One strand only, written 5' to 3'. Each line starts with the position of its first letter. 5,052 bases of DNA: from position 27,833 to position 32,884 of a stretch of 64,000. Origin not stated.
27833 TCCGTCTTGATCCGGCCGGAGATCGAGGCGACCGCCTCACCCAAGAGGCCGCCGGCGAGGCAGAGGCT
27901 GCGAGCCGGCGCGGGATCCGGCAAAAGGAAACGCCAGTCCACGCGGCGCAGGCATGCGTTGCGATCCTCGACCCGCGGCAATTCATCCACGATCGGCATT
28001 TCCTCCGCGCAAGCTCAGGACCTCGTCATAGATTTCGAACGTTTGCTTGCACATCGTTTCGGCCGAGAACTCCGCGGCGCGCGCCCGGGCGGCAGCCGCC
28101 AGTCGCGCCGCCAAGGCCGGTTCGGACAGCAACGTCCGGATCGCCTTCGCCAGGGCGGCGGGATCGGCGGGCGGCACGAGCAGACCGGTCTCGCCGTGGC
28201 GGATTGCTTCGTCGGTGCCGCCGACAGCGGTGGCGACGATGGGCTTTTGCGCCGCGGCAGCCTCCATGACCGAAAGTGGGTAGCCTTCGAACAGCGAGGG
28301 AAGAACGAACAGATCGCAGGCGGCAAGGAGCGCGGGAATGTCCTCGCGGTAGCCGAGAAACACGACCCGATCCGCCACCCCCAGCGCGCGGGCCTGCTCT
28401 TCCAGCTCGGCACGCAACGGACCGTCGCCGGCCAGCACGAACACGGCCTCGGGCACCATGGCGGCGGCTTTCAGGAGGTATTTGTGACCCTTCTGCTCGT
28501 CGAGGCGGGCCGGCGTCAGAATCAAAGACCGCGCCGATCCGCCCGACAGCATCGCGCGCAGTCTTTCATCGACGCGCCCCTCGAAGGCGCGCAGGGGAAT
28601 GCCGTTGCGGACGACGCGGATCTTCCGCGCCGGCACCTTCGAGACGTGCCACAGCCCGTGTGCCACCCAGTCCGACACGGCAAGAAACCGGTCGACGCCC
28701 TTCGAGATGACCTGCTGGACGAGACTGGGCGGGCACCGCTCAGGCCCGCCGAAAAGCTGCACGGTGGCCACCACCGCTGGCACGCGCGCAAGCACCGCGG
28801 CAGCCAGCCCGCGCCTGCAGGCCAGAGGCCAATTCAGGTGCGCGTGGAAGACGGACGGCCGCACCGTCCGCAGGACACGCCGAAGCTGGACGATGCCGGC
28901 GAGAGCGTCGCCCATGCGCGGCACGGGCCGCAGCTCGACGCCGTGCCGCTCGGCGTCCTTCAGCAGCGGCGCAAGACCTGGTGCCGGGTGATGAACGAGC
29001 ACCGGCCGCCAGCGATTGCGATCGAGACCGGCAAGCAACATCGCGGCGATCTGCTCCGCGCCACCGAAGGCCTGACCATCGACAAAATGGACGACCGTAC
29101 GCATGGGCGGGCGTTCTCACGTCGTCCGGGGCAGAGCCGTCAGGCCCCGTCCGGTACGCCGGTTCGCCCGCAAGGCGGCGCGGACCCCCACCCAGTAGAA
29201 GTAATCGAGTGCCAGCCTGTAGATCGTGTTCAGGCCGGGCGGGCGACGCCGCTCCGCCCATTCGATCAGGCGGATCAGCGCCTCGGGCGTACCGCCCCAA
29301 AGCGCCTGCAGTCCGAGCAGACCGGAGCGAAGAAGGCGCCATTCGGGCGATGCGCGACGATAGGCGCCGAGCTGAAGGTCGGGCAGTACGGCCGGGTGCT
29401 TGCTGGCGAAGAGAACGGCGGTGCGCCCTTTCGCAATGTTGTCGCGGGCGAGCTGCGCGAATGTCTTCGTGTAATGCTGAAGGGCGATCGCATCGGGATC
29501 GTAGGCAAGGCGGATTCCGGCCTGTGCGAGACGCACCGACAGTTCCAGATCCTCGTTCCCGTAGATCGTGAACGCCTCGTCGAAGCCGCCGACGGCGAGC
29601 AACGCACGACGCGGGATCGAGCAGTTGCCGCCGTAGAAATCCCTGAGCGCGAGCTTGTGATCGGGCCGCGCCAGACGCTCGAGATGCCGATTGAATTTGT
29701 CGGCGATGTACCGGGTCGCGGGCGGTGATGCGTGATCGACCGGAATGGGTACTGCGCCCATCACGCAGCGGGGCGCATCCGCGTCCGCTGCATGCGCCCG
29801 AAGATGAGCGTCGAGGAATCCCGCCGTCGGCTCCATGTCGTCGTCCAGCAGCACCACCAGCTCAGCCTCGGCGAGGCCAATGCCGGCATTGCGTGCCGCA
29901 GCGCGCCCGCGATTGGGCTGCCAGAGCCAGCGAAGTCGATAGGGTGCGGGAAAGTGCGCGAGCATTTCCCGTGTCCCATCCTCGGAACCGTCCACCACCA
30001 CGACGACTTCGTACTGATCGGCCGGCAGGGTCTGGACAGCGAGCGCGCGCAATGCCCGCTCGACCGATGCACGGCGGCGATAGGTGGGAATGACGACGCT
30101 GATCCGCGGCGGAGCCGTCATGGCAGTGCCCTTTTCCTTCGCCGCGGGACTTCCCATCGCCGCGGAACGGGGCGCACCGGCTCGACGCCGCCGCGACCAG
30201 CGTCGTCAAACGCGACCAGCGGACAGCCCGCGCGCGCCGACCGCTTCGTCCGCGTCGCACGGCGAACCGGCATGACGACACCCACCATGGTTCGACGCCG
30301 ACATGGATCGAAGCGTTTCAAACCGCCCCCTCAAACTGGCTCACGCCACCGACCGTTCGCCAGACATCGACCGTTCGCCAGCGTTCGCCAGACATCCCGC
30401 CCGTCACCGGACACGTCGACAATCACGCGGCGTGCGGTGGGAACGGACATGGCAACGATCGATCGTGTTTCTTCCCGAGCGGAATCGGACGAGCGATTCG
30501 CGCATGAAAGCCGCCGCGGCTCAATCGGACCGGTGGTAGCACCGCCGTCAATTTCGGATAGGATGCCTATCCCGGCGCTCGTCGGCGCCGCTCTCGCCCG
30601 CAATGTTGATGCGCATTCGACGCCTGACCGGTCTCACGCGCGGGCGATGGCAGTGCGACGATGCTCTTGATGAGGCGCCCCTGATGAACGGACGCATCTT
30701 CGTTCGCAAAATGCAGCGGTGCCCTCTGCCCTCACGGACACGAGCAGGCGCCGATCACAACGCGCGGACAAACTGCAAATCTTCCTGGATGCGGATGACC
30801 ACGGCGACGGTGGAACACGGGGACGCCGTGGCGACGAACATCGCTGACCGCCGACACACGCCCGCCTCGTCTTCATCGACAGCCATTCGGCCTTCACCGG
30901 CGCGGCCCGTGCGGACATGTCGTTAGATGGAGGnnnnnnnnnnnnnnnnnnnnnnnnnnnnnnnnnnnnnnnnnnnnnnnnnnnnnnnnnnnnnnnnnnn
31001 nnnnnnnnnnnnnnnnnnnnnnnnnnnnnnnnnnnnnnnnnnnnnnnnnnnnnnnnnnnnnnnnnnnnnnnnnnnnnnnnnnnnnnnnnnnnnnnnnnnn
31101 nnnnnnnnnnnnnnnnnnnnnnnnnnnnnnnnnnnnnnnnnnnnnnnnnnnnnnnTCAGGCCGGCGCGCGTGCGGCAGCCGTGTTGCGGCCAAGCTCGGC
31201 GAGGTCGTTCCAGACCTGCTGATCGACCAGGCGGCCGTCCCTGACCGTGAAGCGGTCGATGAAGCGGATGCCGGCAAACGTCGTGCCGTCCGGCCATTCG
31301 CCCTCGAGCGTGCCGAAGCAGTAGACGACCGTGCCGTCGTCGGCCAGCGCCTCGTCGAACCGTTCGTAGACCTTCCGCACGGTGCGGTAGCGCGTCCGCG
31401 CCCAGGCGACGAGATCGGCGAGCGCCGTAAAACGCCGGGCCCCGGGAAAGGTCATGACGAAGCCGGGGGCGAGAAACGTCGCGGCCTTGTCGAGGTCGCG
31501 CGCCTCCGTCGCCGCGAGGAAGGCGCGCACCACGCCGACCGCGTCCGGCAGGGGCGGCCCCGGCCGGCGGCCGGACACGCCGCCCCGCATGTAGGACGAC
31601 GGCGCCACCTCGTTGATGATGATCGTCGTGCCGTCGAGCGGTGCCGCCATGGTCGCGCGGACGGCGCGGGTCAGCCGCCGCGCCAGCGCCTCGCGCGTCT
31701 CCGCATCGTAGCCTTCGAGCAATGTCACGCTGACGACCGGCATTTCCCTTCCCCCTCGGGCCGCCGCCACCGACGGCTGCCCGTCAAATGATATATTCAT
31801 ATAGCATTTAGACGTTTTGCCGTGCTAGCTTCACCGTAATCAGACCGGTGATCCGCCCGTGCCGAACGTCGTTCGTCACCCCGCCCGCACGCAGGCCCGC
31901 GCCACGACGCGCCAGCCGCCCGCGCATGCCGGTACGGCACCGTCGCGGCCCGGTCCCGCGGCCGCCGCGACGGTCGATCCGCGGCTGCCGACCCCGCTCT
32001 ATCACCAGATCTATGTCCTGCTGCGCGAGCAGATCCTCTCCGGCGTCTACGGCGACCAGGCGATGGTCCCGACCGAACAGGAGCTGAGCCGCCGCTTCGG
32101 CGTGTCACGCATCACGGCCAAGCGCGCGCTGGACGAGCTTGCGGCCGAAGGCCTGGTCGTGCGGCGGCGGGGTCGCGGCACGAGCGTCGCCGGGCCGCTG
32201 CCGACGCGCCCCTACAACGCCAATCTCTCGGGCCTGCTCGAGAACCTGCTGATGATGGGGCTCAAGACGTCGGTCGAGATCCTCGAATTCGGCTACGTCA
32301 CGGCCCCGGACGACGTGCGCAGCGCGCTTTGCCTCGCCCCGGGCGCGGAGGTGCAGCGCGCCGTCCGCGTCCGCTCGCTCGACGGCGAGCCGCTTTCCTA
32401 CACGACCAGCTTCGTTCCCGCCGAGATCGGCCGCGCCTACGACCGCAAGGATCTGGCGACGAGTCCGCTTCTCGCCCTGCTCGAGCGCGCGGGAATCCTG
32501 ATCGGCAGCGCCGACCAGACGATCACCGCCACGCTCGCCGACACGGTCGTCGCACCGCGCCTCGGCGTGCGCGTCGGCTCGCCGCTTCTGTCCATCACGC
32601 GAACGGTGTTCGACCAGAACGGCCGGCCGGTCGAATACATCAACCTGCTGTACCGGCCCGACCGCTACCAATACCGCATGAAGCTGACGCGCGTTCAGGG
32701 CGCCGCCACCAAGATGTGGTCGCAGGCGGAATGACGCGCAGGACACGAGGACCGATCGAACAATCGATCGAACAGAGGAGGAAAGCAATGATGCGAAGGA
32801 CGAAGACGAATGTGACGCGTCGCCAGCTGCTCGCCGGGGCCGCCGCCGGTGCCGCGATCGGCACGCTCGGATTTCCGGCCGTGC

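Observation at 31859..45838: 13-gene catabolic operon of unknown substrate: GntR + Liv-type importer + aconitase-family hydratase pair + KRCGH lyase + HyuB/HyuA + Cys-less isochorismatase-like protein + FrdA/TcuA-like flavoprotein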

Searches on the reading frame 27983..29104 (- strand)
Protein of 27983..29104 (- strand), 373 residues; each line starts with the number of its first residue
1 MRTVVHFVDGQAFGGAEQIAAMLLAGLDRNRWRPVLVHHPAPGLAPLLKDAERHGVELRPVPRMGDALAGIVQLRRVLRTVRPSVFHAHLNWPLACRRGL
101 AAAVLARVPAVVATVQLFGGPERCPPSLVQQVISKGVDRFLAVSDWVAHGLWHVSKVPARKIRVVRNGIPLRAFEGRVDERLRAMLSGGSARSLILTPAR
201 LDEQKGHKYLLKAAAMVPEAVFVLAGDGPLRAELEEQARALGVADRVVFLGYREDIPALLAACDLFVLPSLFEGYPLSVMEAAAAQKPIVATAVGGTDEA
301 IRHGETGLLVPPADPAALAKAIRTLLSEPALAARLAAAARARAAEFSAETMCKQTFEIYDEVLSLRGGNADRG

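Call 43: search_protein_families(library=pfam, proteins=[window:27983-29104:-], max_evalue=0.001)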
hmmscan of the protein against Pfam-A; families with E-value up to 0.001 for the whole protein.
window:27983-29104:- (373 aa): 6 families
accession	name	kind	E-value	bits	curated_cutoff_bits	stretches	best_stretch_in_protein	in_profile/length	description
PF00534.26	Glycos_transf_1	-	4.5e-43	147.2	26.4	1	193-341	16-171/172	Glycosyl transferases group 1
PF13692.12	Glyco_trans_1_4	-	1.2e-41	142.7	27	1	194-327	3-141/142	Glycosyl transferases group 1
PF13439.12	Glyco_transf_4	-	3.5e-14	53.6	28.5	1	13-171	1-168/170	Glycosyltransferase Family 4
PF13579.12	Glyco_trans_4_4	-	1.5e-10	42.1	29.7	1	14-168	1-158/158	Glycosyl transferase 4-like domain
PF20706.3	GT4-conflict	-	1.1e-07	31.6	26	1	187-343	194-372/385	Family 4 Glycosyltransferase in conflict systems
PF13524.12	Glyco_trans_1_2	-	6.9e-07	29.7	25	1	210-344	5-130/144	Glycosyl transferase-like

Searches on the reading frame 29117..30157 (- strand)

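Call 43: search_protein_families(library=pfam, proteins=[window:29117-30157:-], max_evalue=0.001)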
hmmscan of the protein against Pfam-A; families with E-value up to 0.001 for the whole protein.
window:29117-30157:- (346 aa): 6 families
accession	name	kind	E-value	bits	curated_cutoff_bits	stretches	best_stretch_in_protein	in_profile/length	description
PF00535.33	Glycos_transf_2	-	1.3e-22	81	23.3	1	20-131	1-113/168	Glycosyl transferase family 2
PF13641.12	Glyco_tranf_2_3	-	8.5e-20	72.2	27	1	17-240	1-224/230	Glycosyltransferase like family 2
PF10111.15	Glyco_tranf_2_2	-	1e-12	48.6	27.3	1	20-233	1-222/276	Glycosyltransferase like family 2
PF02709.20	Glyco_transf_7C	-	6.5e-09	35.8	23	1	164-218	9-63/78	N-terminal domain of galactosyltransferase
PF13632.12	Glyco_trans_2_3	-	5.3e-06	26.8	27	1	101-223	2-119/198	Glycosyl transferase family group 2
PF13506.12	Glyco_transf_21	-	0.0001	22.3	21.7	1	96-235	29-164/174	Glycosyl transferase family 21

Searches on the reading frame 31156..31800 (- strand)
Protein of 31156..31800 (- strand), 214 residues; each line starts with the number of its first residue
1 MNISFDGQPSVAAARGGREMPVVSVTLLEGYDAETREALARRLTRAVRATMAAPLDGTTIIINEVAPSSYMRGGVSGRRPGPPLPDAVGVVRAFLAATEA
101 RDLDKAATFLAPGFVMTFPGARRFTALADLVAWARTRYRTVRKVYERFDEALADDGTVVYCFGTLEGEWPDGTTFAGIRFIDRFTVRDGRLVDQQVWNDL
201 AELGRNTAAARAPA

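Call 6: search_protein_families(library=pfam, proteins=[window:31156-31800:-])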
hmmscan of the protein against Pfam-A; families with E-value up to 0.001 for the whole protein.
window:31156-31800:- (214 aa): 4 families
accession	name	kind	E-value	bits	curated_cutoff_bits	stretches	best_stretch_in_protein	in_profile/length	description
PF12680.13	SnoaL_2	-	4.1e-10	40.6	27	1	91-193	1-101/102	SnoaL-like domain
PF01361.26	Tautomerase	-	1e-09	38.6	22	1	21-76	1-56/60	Tautomerase enzyme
PF14534.12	DUF4440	-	7e-06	26.9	25.2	1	90-190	4-104/107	Domain of unknown function (DUF4440)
PF07366.18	SnoaL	-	0.00063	20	28.4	1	90-205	3-124/126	SnoaL-like polyketide cyclase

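Call 8: search_protein_families(library=ncbifam, proteins=[window:31156-31800:-], max_evalue=0.00001)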
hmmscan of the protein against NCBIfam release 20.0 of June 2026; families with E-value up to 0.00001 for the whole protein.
window:31156-31800:- (214 aa): 5 families
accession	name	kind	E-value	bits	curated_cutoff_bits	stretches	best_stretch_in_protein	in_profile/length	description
NF002571.1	PRK02220.1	equivalog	5.7e-10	39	55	1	20-75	1-56/61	2-hydroxymuconate tautomerase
NF002524.0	PRK01964.1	equivalog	1.2e-08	34.9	86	1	20-76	1-57/64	4-oxalocrotonate tautomerase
TIGR00013.1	taut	subfamily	1.9e-07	31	56.9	1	20-74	1-56/64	2-hydroxymuconate tautomerase family protein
NF001966.0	PRK00745.1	equivalog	1.4e-06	28.2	80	1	20-75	1-56/62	4-oxalocrotonate tautomerase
NF002622.0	PRK02289.1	equivalog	2.7e-06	27.5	103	1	20-71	1-52/60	4-oxalocrotonate tautomerase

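Call 42: search_solved_structures(query=window:31159-31743:-, max_evalue=1, show_alignments=3)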
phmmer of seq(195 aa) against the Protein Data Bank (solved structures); distinct sequences matched with E-value up to 1: 42.
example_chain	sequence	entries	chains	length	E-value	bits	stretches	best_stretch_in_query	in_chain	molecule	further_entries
9mua_A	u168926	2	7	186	2.3e-63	216.6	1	2-183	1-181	Tautomerase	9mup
7puo_A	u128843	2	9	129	1.1e-08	38.3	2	2-52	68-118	2-hydroxymuconate tautomerase,Chains: A,B,C,D,E,F,2-hydroxymuconate tautomerase | 2-hydroxymuconate tautomerase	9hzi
8ukm_B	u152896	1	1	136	7.7e-07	32.3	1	1-58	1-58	T33-ml30-redesigned-4-OT-fold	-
6vvn_B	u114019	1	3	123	4.7e-06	29.7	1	1-60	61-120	4-oxalocrotonate tautomerase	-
6blm_A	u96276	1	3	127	1e-05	28.6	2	2-70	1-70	4-oxalocrotonate tautomerase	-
3ry0_A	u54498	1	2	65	1.5e-05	28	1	2-62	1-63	Putative tautomerase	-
3mb2_A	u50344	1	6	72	2.2e-05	27.5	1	3-57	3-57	4-oxalocrotonate tautomerase family enzyme - alpha subunit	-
7m59_A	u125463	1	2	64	0.00019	24.5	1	2-55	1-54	Tautomerase domain-containing protein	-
6bgn_A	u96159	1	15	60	0.00019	24.5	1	2-55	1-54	2-hydroxymuconate tautomerase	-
1bjp_A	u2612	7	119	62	0.0002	24.4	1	2-56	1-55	4-OXALOCROTONATE TAUTOMERASE | 2-hydroxymuconate tautomerase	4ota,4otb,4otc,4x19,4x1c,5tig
6vvm_A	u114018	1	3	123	0.0003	23.8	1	2-55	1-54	4-oxalocrotonate tautomerase family enzyme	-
3abf_A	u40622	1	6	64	0.00031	23.8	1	1-56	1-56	4-oxalocrotonate tautomerase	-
8t9q_A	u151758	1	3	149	0.0004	23.4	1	4-56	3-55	Tautomerase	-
2x4k_A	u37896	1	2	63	0.00091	22.3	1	1-56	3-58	4-OXALOCROTONATE TAUTOMERASE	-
5clo_A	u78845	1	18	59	0.001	22.1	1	2-55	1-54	2-hydroxymuconate tautomerase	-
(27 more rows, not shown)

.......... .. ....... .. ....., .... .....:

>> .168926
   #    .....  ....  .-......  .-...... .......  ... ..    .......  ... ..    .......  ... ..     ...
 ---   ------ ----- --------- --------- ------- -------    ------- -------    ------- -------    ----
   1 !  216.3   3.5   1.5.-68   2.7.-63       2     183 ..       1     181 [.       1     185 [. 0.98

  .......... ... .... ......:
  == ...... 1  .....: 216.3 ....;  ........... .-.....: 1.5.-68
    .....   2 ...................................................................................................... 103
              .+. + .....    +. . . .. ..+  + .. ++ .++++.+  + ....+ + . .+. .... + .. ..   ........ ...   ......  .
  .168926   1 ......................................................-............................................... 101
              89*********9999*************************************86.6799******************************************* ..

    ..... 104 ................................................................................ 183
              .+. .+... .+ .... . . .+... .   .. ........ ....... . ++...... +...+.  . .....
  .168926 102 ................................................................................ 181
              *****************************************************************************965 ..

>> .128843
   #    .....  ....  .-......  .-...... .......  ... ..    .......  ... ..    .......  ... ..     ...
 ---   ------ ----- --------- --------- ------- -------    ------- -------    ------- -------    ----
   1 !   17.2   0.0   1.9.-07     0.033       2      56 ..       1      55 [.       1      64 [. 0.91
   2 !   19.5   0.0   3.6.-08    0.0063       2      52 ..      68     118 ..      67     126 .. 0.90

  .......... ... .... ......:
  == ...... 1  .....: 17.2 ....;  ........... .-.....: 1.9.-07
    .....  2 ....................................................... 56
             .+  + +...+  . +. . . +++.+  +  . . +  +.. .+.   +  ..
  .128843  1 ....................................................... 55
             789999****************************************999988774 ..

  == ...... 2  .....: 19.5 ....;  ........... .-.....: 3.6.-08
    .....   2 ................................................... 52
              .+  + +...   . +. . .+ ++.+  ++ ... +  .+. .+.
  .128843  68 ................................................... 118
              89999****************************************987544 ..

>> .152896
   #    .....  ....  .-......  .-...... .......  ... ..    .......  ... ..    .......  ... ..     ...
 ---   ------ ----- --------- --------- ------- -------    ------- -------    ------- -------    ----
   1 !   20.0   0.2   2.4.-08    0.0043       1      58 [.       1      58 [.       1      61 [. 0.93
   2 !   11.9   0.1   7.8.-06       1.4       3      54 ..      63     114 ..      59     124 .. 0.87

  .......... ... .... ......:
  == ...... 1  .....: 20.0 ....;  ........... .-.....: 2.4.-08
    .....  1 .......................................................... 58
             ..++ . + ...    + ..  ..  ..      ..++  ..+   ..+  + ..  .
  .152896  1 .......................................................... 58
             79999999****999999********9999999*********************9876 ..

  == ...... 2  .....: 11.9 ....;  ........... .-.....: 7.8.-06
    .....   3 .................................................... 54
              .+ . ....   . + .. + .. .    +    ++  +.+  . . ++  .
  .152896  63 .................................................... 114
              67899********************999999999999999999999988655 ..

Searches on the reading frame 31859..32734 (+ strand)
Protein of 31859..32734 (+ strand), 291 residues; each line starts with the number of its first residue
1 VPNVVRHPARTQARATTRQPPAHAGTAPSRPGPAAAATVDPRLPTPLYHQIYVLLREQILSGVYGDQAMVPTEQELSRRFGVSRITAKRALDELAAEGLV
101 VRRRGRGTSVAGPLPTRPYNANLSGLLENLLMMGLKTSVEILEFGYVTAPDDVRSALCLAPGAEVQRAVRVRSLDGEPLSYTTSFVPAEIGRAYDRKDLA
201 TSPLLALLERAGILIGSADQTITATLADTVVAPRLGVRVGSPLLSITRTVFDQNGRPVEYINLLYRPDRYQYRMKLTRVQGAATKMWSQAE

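Call 5: search_protein_families(library=pfam, proteins=[window:31859-32734:+])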
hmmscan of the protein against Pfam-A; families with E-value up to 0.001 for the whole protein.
window:31859-32734:+ (291 aa): 7 families
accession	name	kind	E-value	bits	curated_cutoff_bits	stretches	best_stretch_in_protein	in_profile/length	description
PF07702.18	UTRA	-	1.6e-36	125.6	23.8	1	133-271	2-141/141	UTRA domain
PF00392.27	GntR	-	8.4e-19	67.4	27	1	47-110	1-64/64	Bacterial regulatory proteins, gntR family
PF13545.12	HTH_Crp_2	-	3.4e-05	24.2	27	1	69-104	21-56/70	Crp-like helix-turn-helix domain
PF25213.1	HVO_A0261_N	-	8.3e-05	22.8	35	1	72-105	26-59/86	HVO_A0261 N-terminal domain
PF22168.2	DIP2311-like_C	-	0.00012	22.7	27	0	81-108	30-56/63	Transcriptional regulator DIP2311-like, C-terminal domain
PF12802.13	MarR_2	-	0.00032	21.3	27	1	74-106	24-56/61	MarR family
PF08220.18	HTH_DeoR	-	0.00066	19.8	21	0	74-108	18-52/57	DeoR-like helix-turn-helix domain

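Call 8: search_protein_families(library=ncbifam, proteins=[window:31859-32734:+], max_evalue=0.00001)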
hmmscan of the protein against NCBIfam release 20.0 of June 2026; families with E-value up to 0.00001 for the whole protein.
window:31859-32734:+ (291 aa): 16 families
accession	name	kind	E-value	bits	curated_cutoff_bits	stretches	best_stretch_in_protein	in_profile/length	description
NF041547.1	GntR_LSA1692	equivalog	3.2e-34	118.6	275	1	47-278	2-232/233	GntR family transcriptional regulator, LSA1692 subfamily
NF052441.1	TransRegRv0792c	equivalog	3.7e-34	118.1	400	1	48-280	18-250/260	Rv0792c family HTH-type transcriptional regulator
TIGR02018.2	his_ut_repres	equivalog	1.9e-33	115.8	220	1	48-274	1-224/226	histidine utilization transcriptional repressor HutC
TIGR02325.1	C_P_lyase_phnF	equivalog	1.8e-29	102.9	156.8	1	47-274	9-236/238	phosphonate metabolism transcriptional regulator PhnF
NF008491.0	PRK11402.1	subfamily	7e-29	101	269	1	45-271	10-235/243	GntR family transcriptional regulator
TIGR03337.1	phnR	equivalog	2.2e-21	76.6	296.75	1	48-260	3-214/231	phosphonate utilization transcriptional regulator PhnR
TIGR02404.1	trehalos_R_Bsub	equivalog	1e-20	74.4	211.95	1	48-273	2-228/233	trehalose operon repressor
NF007292.0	PRK09764.1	equivalog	1.6e-17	63.5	281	1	45-274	4-232/240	GntR family transcriptional regulator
NF011575.0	PRK14999.1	equivalog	7.4e-17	61.4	424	1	43-274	9-237/241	histidine utilization repressor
NF007486.0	PRK10079.1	equivalog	5.4e-15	55.8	363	1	47-274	13-239/241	phosphonate metabolism transcriptional regulator PhnF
NF052282.1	PLP_TF_PdxR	equivalog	1e-13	51.2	320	1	46-112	1-67/448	MocR-like pyridoxine biosynthesis transcription factor PdxR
NF052281.1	rhizopine_MocR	equivalog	2e-10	39.9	650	1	37-112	9-84/479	rhizopine catabolism transcriptional regulator MocR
NF047563.1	modulin_PmtR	equivalog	3.2e-10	40.1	200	1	45-110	11-76/125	PSM export ABC transporter transcriptional regulator PmtR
NF052290.2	MocR_like_YczR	exception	1.2e-09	37.4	487.4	1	45-117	18-90/458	MocR-like transcription factor YczR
NF007001.0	PRK09464.1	equivalog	1.5e-07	31.3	330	1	53-143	17-102/254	pyruvate dehydrogenase complex transcriptional repressor PdhR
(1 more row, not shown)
